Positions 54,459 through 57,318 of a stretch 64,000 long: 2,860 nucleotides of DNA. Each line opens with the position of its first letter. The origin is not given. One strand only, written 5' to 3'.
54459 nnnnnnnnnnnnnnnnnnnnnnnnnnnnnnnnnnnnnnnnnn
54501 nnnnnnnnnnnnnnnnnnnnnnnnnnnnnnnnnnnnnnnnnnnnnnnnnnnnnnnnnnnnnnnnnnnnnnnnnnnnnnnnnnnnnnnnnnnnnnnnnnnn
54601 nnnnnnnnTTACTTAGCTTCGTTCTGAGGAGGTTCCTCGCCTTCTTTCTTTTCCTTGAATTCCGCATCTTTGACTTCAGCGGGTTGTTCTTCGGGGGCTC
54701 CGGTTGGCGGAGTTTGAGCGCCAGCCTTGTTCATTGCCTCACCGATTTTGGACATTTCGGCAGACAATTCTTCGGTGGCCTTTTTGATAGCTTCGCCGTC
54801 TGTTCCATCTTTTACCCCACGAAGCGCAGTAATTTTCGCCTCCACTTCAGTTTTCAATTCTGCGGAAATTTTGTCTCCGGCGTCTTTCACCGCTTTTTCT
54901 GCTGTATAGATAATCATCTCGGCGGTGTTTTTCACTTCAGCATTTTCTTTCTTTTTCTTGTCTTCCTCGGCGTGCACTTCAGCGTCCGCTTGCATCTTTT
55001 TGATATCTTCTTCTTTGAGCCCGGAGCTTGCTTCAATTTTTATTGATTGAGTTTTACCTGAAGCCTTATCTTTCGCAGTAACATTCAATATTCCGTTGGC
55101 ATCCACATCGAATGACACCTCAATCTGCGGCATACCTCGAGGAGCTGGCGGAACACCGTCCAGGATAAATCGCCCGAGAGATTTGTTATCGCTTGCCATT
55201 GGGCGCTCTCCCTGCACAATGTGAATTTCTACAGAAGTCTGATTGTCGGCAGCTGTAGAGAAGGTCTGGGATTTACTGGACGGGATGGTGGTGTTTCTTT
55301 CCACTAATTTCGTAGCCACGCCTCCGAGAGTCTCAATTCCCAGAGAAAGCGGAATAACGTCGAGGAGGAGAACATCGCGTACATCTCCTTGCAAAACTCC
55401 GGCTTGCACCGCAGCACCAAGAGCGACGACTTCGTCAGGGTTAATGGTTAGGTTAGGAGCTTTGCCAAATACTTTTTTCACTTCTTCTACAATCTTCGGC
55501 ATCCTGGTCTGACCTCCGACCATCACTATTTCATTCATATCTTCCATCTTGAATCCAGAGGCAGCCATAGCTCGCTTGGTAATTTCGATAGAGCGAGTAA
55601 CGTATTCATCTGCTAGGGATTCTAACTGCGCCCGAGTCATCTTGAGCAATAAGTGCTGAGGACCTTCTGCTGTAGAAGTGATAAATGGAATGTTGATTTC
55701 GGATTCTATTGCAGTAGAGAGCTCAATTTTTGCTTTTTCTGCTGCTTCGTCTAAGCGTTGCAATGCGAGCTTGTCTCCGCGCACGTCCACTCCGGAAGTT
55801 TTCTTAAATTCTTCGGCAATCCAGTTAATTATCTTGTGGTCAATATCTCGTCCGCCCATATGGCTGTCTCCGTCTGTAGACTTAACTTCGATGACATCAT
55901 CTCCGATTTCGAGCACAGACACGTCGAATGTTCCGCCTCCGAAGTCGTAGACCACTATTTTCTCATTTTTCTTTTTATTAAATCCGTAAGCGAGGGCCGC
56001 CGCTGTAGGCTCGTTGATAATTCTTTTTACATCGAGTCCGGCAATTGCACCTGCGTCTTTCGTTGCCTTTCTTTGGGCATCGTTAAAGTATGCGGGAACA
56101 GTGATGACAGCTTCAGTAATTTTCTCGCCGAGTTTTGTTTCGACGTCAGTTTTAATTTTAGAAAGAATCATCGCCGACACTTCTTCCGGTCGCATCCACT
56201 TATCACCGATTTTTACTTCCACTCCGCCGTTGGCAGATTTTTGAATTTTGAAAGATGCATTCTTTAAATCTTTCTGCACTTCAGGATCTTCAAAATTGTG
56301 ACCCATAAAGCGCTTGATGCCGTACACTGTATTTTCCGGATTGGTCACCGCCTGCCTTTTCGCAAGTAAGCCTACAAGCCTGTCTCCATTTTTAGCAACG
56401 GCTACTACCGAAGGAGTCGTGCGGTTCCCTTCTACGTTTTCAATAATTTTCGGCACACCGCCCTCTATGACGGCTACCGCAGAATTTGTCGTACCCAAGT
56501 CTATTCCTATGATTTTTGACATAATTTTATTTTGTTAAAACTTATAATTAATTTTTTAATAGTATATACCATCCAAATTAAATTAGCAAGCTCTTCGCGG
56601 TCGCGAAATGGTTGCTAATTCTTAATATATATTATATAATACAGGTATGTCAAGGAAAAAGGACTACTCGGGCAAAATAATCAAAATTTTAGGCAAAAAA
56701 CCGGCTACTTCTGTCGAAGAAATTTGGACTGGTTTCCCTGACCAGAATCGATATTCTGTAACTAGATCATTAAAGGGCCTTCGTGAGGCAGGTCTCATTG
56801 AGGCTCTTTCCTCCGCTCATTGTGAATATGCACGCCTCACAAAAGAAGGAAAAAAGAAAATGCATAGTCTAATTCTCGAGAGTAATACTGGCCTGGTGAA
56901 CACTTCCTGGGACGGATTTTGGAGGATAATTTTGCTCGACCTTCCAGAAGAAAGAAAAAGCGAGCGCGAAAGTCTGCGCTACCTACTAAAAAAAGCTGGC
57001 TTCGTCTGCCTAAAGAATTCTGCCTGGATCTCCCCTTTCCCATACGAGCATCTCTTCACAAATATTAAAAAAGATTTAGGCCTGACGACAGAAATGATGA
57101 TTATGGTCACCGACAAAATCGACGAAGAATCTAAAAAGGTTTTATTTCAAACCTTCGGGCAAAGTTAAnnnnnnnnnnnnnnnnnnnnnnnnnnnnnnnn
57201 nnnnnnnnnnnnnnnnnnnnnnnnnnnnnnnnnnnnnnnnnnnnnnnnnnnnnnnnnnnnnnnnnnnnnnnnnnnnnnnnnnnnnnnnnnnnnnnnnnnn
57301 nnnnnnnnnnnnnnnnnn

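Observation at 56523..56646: Divergent dnaK / PaaX-like promoters built on a nested inverted repeat with CIRCE-like arms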

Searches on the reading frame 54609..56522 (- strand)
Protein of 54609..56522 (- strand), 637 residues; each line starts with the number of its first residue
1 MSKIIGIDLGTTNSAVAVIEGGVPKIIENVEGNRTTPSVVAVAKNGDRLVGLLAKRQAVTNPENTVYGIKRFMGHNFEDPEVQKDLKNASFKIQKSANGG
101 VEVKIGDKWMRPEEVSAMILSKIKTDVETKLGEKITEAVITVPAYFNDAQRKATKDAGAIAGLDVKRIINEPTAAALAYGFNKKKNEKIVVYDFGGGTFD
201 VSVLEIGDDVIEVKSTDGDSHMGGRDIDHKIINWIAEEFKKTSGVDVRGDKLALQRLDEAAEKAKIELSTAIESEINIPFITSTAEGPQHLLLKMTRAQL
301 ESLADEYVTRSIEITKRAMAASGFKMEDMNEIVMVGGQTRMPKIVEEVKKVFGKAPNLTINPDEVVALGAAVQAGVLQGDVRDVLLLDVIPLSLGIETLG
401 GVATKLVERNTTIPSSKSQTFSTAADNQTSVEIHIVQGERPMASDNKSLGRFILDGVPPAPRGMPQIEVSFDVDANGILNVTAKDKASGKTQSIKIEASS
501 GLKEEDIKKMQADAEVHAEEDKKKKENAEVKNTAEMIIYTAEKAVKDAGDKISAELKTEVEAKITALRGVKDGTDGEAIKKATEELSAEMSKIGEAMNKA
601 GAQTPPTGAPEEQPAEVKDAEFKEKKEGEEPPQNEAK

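Call 7: search_protein_families(library=pfam, proteins=[window:54609-56522:-])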
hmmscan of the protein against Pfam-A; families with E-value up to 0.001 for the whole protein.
window:54609-56522:- (637 aa): 3 families
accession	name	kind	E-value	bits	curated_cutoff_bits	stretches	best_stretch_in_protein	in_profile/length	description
PF00012.26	HSP70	-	2.5e-244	812.4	20.6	1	4-598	1-598/599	Hsp70 protein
PF06723.19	MreB_Mbl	-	1.2e-13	51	27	1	118-371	76-316/327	MreB/Mbl protein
PF02782.22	FGGY_C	-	0.00043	20.5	27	1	292-376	120-196/198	FGGY family of carbohydrate kinases, C-terminal domain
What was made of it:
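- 54609..56522 (-): dnaK (637 aa). Pfam HSP70 2.5e-244 (call 7).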

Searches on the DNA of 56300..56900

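Call 71: search_rna_families(source=window, start=56300, end=56900, threshold=evalue, max_evalue=1)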
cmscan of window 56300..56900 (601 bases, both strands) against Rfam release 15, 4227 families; matches with E-value up to 1: 1.
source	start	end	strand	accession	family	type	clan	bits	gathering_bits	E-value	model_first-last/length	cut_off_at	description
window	56623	56850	-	RF02189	ST7-OT4_3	Gene; lncRNA;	-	15.7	50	0.27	92-302/302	no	ST7 overlapping transcript 4 conserved region 3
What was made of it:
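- No Rfam family matches (call 71).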

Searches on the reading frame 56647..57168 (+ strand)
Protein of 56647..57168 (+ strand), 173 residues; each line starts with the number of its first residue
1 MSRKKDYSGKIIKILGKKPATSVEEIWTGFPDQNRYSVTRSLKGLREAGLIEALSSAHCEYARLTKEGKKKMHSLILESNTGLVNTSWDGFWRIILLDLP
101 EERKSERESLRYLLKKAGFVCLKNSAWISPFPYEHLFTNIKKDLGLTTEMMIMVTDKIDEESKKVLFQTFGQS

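Call 7: search_protein_families(library=pfam, proteins=[window:56647-57168:+])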
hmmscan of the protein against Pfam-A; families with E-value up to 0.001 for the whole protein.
window:56647-57168:+ (173 aa): 1 family
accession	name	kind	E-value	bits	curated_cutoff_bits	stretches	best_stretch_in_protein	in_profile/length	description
PF20803.2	PaaX_M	-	1.1e-19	70.7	24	1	86-163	2-79/83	PaaX protein central Cas2-like domain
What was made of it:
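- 56647..57168 (+): Short PaaX-like regulator, 173 aa, made of a winged helix-turn-helix plus a Cas2-like middle domain. It has no PaaX C-terminal domain. Pfam PaaX_M 1.1e-19 (call 7).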

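Call 11: find_homologous_proteins(query=window:56647-57165:+)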
Query window:56647-57165:+ (173 aa): 2071 proteins with E <= 0.001 among 2200 candidates; the best 120 are listed.
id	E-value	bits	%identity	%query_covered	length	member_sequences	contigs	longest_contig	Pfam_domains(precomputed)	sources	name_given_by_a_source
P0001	5.9e-110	382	100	100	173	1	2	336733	PF20803.3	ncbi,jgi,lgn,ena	ncbi:MAG: hypothetical protein WCT29_01490 [Candidatus Paceibacterota bacterium]|jgi:DNA-binding tra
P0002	7.5e-97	340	88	99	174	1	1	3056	PF20803.3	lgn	-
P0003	7.4e-95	333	88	99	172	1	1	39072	PF20803.3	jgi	jgi:DNA-binding transcriptional regulator PaaX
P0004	1.0e-93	330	88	99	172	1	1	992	PF20803.3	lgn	-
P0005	9.3e-89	313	84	99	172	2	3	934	PF20803.3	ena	-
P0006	4.0e-88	311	83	99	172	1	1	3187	PF20803.3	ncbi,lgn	-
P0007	4.4e-88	311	83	99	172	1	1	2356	PF20803.3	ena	-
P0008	5.4e-86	304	83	96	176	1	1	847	PF20803.3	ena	-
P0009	1.5e-85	303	81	98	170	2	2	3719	PF20803.3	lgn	-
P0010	2.6e-85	302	82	98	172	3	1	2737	PF20803.3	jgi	jgi:DNA-binding transcriptional regulator PaaX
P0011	4.7e-85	301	81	99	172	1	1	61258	PF20803.3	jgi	jgi:DNA-binding transcriptional regulator PaaX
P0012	2.9e-84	299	79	98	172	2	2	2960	PF20803.3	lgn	-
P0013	5.3e-84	298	78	98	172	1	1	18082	PF20803.3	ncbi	-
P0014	1.5e-83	297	79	98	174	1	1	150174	PF20803.3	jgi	-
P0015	7.4e-83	294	79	99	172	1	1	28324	PF20803.3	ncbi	-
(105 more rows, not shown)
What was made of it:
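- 56647..57168 (+): More than 2000 homologues were found; the 120 best listed are 70-100% identical (call 11).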

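Call 13: find_related_loci(query=window:56647-57165:+, collection=genome_contigs, flank=4000)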
Query window:56647-57165:+ (173 aa) in genome_contigs; peptide patterns used: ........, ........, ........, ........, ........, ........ (x = any residue, [..] = any of these).
220 stretches matched a pattern; 87 encode a relative of the query (tblastn E <= 1e-3); the best 80 are kept; 80 distinct loci.
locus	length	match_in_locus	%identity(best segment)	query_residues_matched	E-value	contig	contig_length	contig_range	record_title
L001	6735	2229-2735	76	1-169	7e-88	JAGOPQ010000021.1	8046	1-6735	MAG: Candidatus Paceibacterota bacterium isolate Gw_Eff_bin_121 Gw_Eff_25669_length_8046_cov_5.980174, whole genome shot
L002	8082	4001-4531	76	1-172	2e-85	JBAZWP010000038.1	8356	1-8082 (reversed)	MAG: Candidatus Paceibacterota bacterium isolate SO_2017_GW1_35 NODE_31986_length_8356_cov_0.703366_OW334_2017, whole ge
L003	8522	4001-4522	76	1-172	2e-84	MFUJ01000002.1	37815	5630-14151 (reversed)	MAG: Candidatus Nomurabacteria bacterium RIFCSPHIGHO2_12_FULL_37_29 rifcsphigho2_12_scaffold_1173, whole genome shotgun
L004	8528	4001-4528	74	1-171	5e-84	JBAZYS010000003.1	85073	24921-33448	MAG: Candidatus Paceibacterota bacterium isolate SO_2017_GW1_86 NODE_1728_length_85073_cov_3.129400_OW334_2017, whole ge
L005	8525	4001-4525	75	1-170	8e-84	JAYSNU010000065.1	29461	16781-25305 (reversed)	MAG: Candidatus Nomurabacteria bacterium isolate GFS_10948 GFS_10948_64, whole genome shotgun sequence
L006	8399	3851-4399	70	3-172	8e-84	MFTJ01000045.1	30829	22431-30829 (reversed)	MAG: Candidatus Nomurabacteria bacterium RIFCSPHIGHO2_01_FULL_39_10 rifcsphigho2_01_scaffold_4160, whole genome shotgun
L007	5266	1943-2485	72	1-172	1e-83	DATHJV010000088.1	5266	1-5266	MAG TPA_asm: Candidatus Paceibacterota bacterium isolate SMAG_U12561 k141_160259, whole genome shotgun sequence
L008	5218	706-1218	75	1-172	2e-83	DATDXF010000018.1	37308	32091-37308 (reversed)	MAG TPA_asm: Candidatus Paceibacterota bacterium isolate SMAG_U8131 k141_857744, whole genome shotgun sequence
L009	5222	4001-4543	75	1-172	3e-83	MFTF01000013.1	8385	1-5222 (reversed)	MAG: Candidatus Nomurabacteria bacterium RIFCSPHIGHO2_01_FULL_36_23 rifcsphigho2_01_scaffold_24151, whole genome shotgun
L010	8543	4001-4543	72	1-172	3e-83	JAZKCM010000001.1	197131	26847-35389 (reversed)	MAG: Patescibacteria group bacterium isolate ADI_H3L2_122-bin042_1 ADIH3L2_B042_1_000000000001, whole genome shotgun seq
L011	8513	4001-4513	75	7-172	1e-82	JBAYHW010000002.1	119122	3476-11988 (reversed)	MAG: Candidatus Paceibacterota bacterium isolate SO_2016_GW1_159 scaffold00351_OW334_2016, whole genome shotgun sequence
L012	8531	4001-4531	75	1-172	2e-82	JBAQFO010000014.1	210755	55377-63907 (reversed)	MAG: Minisyncoccia bacterium isolate MFD12003_ilm_asm_bin26 k127_148532, whole genome shotgun sequence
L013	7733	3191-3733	72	1-172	1e-82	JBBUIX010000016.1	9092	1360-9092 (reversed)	MAG: Patescibacteria group bacterium isolate H43-bin140_1 H43_bin140_1_000000000016, whole genome shotgun sequence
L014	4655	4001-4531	72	1-172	2e-82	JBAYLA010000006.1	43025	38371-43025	MAG: Candidatus Paceibacterota bacterium isolate SO_2016_GW1_92 scaffold01672_OW334_2016, whole genome shotgun sequence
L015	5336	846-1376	73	1-172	3e-82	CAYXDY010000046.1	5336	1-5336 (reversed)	MAG TPA_asm: uncultured Candidatus Saccharibacteria bacterium isolate SRP319275_co1_128 genome assembly, contig: NODE_22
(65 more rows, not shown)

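Call 35: search_solved_structures(query=window:56647-57165:+, max_evalue=1, show_alignments=2)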
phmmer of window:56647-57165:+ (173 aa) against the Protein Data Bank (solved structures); distinct sequences matched with E-value up to 1: 1.
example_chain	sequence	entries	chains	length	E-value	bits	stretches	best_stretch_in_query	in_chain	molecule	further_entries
3df8_A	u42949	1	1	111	0.48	13.4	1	5-75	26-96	possible HxlR family transcriptional factor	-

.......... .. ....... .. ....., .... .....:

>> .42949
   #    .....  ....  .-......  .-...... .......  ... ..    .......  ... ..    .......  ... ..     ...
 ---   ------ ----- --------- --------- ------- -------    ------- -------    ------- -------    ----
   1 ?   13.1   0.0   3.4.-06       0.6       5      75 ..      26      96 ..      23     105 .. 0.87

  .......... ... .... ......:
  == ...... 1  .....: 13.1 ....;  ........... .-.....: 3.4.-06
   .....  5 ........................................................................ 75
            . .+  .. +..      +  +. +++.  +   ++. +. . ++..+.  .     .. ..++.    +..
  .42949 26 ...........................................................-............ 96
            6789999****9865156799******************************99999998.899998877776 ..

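Call 36: search_protein_families(library=ncbifam, proteins=[window:56647-57165:+], max_evalue=0.01)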
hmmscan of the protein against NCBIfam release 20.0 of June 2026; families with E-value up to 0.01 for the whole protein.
window:56647-57165:+ (173 aa): 1 family
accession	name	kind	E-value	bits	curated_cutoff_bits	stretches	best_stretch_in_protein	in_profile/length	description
TIGR02277.1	PaaX_trns_reg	equivalog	1.9e-07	30.9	264.55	1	35-150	34-142/279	phenylacetic acid degradation operon negative regulatory protein PaaX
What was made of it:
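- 56647..57168 (+): TIGR02277 PaaX scores 30.9 bits against a cut-off of 264.55 (call 36).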

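Call 45: predict_structure(alignment_id=A1)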
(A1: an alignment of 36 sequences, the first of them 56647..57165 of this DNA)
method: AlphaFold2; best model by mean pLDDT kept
length: 173 residues; sequences in the alignment: 36
mean_pLDDT: 76.6   pTM: 0.54
mean pLDDT of the five models: 76.6, 73.9, 72.9, 66.1, 57.6
residues with pLDDT >= 90: 7; 70-90: 132; 50-70: 23; < 50: 11
segments of 3 or more residues with pLDDT < 50: 1-3, 80-85
pLDDT, mean of each block of 10 residues (from residue 1): 66 86 86 82 90 80 86 71 54 79 81 79 80 69 69 76 75 49
secondary structure, 60 per line:
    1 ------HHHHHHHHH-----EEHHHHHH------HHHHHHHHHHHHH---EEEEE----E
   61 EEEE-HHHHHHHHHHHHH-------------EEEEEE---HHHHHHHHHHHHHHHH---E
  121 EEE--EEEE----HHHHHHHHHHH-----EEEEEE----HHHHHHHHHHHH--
elements in order: H7-15 H23-28 H35-47 E51-55 E60-64 H66-78 E92-97 H101-116 E120-123 E126-129 H134-144 E150-155 H160-171

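Call 49: fold_search(model_id=the predicted structure, library=pdb)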
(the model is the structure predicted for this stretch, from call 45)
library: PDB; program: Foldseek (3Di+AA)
matches with E <= 10: 1202; with E <= 0.001: 1
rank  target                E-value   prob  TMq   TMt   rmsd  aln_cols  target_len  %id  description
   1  8a39_AP1              4.8e-04  1.00  0.44  0.30   7.1       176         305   15  Crystal Structure of PaaX from Escherichia coli W (released 2023-07-05)
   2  3kfw                  7.7e-03  0.98  0.35  0.28   8.3       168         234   17  Uncharacterized protein Rv0674 from Mycobacterium tuberculosis (released 2009-12-01)
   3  3f6v                  1.1e-02  1.00  0.32  0.56   2.6        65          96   25  Crystal structure of Possible transcriptional regulator for arsenical resistance (released 2008-11-25)
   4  3l09_A                1.1e-02  0.98  0.39  0.28  10.6       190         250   12  Crystal structure of Putative transcriptional regulator (JANN_22DEC04_CONTIG27_REVISED_GENE3569) from Jannaschia sp. C (released 2010-01-12)
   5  3l09_B                1.4e-02  0.96  0.34  0.25   9.5       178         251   11  Crystal structure of Putative transcriptional regulator (JANN_22DEC04_CONTIG27_REVISED_GENE3569) from Jannaschia sp. C (released 2010-01-12)
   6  3l09_C                1.7e-02  0.98  0.38  0.28   8.9       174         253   10  Crystal structure of Putative transcriptional regulator (JANN_22DEC04_CONTIG27_REVISED_GENE3569) from Jannaschia sp. C (released 2010-01-12)
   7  3l09_D                1.7e-02  0.96  0.38  0.28  10.6       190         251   12  Crystal structure of Putative transcriptional regulator (JANN_22DEC04_CONTIG27_REVISED_GENE3569) from Jannaschia sp. C (released 2010-01-12)
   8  3cdh_B                2.2e-02  1.00  0.38  0.47  12.4       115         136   17  Crystal structure of the MarR family transcriptional regulator SPO1453 from Silicibacter pomeroyi DSS-3 (released 2008-03-18)
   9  7kua                  2.3e-02  1.00  0.37  0.42  11.9       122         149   18  Crystal structure of the MarR family transcriptional regulator from Pseudomonas putida bound to Indole 3 acetic acid (released 2021-12-01)
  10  5trd_A                2.9e-02  0.92  0.40  0.33  10.4       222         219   11  Structure of RbkR (Riboflavin Kinase) from Thermoplasma acidophilum determined in complex with CTP and its cognate DNA (released 2016-11-23)
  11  3cjn                  3.1e-02  1.00  0.41  0.48  13.7       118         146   16  Crystal structure of transcriptional regulator, MarR family, from Silicibacter pomeroyi (released 2008-03-25)
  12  3cta                  3.2e-02  0.99  0.39  0.36   7.5       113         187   13  Crystal structure of riboflavin kinase from Thermoplasma acidophilum (released 2008-04-29)
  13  6ez1_A                4.1e-02  1.00  0.40  0.61   9.8       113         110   16  Structure of h. salinarum RosR (vng0258) grown from NaBr (released 2018-08-22)
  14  4esf                  4.3e-02  1.00  0.36  0.60   3.2        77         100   17  Crystal structure of PadR-like transcriptional regulator (BCE3449) from Bacillus cereus strain ATCC 10987 (released 2012-12-05)
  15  7l1i                  4.6e-02  1.00  0.39  0.40  11.3       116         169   20  Crystal structure of the MarR family transcriptional regulator from Acineotobacter baumannii bound to Indole 3 acetic ac (released 2022-02-09)
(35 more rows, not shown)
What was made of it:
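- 56647..57168 (+): The AF2 model has pLDDT 76.6, and the best PDB fold match is E. coli PaaX 8a39 at E 4.8e-4 (calls 45, 49).
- The model shows a winged helix plus a Cas2-like domain, and the best PDB match is PaaX (calls 45, 49).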

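Call 88: search_protein_representatives(alignment_id=A1)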
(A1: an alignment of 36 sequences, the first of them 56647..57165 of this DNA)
Query: 36 sequences, 174 profile positions. Proteins with E-value up to 0.001 (for the whole library): 3201; up to 1e-10: 898; up to 1e-30: 19. The best 150 are listed.
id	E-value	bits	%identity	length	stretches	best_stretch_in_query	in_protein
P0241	1.1e-71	256.1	-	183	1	1-173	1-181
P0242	3.1e-70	251.5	-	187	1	3-173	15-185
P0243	1.0e-51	191.2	-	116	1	63-174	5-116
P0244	3.4e-50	186.2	-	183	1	1-173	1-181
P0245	1.7e-49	184.0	-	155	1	53-173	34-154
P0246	6.9e-48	178.7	-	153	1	1-111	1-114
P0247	4.3e-46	172.9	-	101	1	76-174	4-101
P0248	1.6e-45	171.0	-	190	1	1-170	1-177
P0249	1.8e-45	170.9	-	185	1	3-173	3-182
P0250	2.7e-45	170.3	-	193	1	4-172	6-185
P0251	3.1e-44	166.8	-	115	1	74-161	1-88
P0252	2.8e-41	157.2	-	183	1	1-172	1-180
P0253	1.3e-38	148.5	-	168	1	1-103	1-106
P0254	9.1e-36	139.2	-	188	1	6-172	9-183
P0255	2.9e-34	134.3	-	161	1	3-105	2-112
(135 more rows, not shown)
